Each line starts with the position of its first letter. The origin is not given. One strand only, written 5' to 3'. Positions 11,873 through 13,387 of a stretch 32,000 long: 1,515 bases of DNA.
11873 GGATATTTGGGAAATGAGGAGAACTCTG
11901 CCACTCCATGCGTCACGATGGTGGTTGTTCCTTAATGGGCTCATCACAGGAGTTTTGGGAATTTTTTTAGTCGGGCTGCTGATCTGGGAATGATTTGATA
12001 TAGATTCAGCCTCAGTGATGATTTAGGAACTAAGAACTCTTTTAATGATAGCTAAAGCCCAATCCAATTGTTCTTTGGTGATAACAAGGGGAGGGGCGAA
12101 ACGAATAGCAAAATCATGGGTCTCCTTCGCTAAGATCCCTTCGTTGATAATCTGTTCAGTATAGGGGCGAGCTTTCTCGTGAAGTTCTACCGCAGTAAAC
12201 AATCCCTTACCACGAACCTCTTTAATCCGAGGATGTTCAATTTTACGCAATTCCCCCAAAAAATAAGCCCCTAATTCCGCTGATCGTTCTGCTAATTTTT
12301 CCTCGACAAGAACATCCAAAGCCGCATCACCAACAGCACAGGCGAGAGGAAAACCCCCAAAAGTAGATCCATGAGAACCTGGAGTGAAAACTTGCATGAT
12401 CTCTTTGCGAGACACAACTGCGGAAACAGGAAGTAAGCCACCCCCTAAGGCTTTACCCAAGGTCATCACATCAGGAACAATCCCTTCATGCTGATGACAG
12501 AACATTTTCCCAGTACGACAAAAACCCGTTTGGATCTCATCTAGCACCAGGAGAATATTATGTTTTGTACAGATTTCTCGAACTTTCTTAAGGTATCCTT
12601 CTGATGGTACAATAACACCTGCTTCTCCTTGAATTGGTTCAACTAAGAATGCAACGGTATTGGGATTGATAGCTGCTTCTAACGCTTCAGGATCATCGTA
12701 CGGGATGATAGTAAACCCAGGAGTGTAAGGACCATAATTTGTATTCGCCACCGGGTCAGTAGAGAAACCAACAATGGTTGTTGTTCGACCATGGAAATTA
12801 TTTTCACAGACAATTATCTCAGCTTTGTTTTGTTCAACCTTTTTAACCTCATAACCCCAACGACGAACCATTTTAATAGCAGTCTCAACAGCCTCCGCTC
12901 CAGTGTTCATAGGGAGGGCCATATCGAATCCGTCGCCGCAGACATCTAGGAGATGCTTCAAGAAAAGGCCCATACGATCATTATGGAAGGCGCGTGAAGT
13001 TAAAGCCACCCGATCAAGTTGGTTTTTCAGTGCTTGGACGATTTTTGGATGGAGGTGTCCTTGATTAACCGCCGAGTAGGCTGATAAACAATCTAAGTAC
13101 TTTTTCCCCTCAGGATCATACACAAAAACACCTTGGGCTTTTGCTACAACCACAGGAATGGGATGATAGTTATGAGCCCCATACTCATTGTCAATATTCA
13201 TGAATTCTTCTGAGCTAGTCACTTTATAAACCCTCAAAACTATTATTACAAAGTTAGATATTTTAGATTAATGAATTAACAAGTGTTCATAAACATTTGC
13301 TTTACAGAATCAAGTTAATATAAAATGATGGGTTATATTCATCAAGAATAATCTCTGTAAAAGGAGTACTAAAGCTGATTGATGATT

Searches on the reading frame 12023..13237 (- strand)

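Call 43: search_protein_families(library=pfam, proteins=[window:12023-13237:-], max_evalue=0.00001)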
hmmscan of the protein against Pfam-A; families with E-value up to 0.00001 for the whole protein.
window:12023-13237:- (404 aa): 1 family
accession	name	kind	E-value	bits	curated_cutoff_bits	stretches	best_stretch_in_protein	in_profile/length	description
PF00202.27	Aminotran_3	-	2.9e-129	431.7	30.5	1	19-402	1-403/403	Aminotransferase class-III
